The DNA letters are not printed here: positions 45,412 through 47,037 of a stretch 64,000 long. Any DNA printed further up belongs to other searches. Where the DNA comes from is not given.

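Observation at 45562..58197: Lipid-carrier glycosylation module (two GT-C enzymes, a polyprenyl-P-sugar synthase and a DegT aminotransferase) embedded in a Wzx/Wzy polysaccharide locus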

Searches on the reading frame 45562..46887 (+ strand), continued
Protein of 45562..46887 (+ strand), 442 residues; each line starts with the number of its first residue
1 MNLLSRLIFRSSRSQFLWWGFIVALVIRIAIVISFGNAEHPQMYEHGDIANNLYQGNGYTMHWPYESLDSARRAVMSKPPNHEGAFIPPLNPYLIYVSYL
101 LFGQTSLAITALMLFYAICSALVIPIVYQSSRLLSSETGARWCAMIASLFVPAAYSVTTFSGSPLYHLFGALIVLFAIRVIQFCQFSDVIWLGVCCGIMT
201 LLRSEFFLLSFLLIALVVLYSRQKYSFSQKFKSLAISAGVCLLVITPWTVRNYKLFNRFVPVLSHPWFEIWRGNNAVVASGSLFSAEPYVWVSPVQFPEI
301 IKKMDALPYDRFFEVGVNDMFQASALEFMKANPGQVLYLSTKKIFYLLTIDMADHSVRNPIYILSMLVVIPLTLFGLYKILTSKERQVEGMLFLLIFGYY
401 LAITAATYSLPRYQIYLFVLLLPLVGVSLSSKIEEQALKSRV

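Call 67: find_encoding_contigs(protein=P0067, flank=10000, max_places=1)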
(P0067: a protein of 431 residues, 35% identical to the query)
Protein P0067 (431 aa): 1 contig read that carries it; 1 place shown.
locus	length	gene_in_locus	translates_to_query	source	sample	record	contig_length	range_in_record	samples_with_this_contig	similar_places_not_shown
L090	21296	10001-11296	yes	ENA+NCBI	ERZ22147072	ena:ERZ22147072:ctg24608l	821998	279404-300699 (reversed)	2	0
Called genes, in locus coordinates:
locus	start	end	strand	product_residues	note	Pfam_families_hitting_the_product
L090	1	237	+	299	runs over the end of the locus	PF00364:Biotin_lipoyl (faint), PF25917:BSH_RND, PF25973:BSH_CzcB, PF25997:BSH_YhbJ (faint), PF25990:Beta-barrel_YknX (weak)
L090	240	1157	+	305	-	PF00005:ABC_tran, PF13304:AAA_21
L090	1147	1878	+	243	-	PF00005:ABC_tran, PF13304:AAA_21 (weak)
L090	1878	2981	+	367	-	PF12679:ABC2_membrane_2, PF12698:ABC2_membrane_3, PF01061:ABC2_membrane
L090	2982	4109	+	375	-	PF09847:12TM_1 (faint), PF12679:ABC2_membrane_2, PF12698:ABC2_membrane_3, PF01061:ABC2_membrane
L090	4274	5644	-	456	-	PF01738:DLH (faint), PF02129:Peptidase_S15, PF20434:BD-FAE (weak), PF00561:Abhydrolase_1, PF12697:Abhydrolase_6 (weak), PF12146:Hydrolase_4, PF00326:Peptidase_S9 (weak), PF08840:BAAT_C (weak)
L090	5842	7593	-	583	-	PF19289:PmbA_TldD_3rd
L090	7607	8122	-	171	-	PF19638:DUF6141 (weak)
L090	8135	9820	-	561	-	PF19289:PmbA_TldD_3rd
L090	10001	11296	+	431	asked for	PF13231:PMT_2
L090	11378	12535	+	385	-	PF02706:Wzz, PF13807:GNVR (weak)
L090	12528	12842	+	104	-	-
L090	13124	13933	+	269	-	PF04932:Wzy_C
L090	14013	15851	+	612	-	PF03717:PBP_dimer, PF00905:Transpeptidase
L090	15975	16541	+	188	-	PF00155:Aminotran_1_2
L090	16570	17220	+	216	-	PF00155:Aminotran_1_2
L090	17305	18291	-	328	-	PF04339:FemAB_like (weak), PF13480:Acetyltransf_6, PF02388:FemAB (weak)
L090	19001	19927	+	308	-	-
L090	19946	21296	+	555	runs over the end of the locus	PF07228:SpoIIE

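Call 68: find_encoding_contigs(protein=P0030, flank=10000, max_places=1)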
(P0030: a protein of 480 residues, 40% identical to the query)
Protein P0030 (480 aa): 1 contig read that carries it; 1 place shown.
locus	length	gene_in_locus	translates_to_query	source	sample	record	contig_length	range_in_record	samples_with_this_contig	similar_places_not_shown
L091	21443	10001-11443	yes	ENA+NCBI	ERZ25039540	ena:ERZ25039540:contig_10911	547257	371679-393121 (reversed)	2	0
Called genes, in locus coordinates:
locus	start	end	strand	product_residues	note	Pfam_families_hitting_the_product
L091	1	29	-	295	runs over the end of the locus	PF02749:QRPTase_N, PF01729:QRPTase_C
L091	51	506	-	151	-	PF13279:4HBT_2, PF03061:4HBT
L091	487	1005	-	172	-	-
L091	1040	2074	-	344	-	PF03255:ACCA, PF01039:Carboxyl_trans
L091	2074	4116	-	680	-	PF00535:Glycos_transf_2, PF13641:Glyco_tranf_2_3, PF13632:Glyco_trans_2_3, PF02709:Glyco_transf_7C (weak), PF13727:CoA_binding_3, PF02397:Bac_transf (weak)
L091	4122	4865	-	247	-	PF00535:Glycos_transf_2, PF13641:Glyco_tranf_2_3 (weak)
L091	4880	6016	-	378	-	PF00266:Aminotran_5, PF01041:DegT_DnrJ_EryC1, PF00155:Aminotran_1_2, PF01053:Cys_Met_Meta_PP, PF01212:Beta_elim_lyase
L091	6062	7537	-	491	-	PF13727:CoA_binding_3, PF02397:Bac_transf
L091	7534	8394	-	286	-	PF00535:Glycos_transf_2 (weak), PF13506:Glyco_transf_21 (faint), PF13641:Glyco_tranf_2_3 (weak), PF13632:Glyco_trans_2_3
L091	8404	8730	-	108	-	PF13641:Glyco_tranf_2_3 (weak), PF00535:Glycos_transf_2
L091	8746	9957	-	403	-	PF13439:Glyco_transf_4, PF13579:Glyco_trans_4_4, PF00534:Glycos_transf_1, PF13692:Glyco_trans_1_4, PF13524:Glyco_trans_1_2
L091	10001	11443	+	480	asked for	PF13231:PMT_2 (weak)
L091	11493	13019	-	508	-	PF01943:Polysacc_synt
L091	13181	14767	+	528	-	PF13231:PMT_2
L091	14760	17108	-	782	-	-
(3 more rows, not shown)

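Call 69: find_encoding_contigs(protein=P0070, flank=10000, max_places=1)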
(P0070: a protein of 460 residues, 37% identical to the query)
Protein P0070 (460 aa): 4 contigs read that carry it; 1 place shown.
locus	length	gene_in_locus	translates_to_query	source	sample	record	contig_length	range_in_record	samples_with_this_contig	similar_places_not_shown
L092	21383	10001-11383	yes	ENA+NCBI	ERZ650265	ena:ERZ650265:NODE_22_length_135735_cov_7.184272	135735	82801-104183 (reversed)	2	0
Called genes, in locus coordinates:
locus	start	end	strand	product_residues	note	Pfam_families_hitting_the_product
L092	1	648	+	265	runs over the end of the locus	PF06725:3D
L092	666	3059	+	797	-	PF00580:UvrD-helicase, PF01443:Viral_helicase1 (faint), PF13245:AAA_19, PF13361:UvrD_C, PF13538:UvrD_C_2, PF21196:PcrA_UvrD_tudor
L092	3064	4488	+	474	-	PF04932:Wzy_C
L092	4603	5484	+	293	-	PF00535:Glycos_transf_2, PF13641:Glyco_tranf_2_3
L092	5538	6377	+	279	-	PF00535:Glycos_transf_2 (faint)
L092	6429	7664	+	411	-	PF01757:Acyl_transf_3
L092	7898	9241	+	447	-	PF13231:PMT_2 (weak)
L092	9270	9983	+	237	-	PF00535:Glycos_transf_2, PF10111:Glyco_tranf_2_2, PF13641:Glyco_tranf_2_3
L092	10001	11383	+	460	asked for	PF13231:PMT_2 (weak)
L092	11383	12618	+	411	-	PF07396:Porin_O_P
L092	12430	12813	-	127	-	-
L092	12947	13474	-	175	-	PF04264:YceI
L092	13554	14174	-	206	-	PF04264:YceI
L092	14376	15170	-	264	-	-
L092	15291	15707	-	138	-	-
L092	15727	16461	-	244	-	PF00702:Hydrolase, PF13419:HAD_2, PF13242:Hydrolase_like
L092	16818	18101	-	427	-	PF07394:DUF1501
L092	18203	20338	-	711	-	PF00691:OmpA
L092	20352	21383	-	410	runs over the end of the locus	PF03702:AnmK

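Call 90: list_cluster_members(proteins=[P0001, P0081, P0089])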
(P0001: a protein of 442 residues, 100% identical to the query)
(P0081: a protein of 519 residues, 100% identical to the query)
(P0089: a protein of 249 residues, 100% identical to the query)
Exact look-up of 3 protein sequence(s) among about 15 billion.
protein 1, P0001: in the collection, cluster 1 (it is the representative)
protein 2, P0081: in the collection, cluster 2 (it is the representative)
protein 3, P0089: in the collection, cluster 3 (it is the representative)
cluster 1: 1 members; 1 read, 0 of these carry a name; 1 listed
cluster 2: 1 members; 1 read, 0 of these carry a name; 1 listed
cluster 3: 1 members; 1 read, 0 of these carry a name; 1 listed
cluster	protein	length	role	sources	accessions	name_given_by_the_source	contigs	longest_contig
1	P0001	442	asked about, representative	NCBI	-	-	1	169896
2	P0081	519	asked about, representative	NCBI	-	-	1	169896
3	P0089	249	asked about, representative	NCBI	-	-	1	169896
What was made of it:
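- Tried and rejected: Cluster look-up: gave no organism name for the window proteins (call 90).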
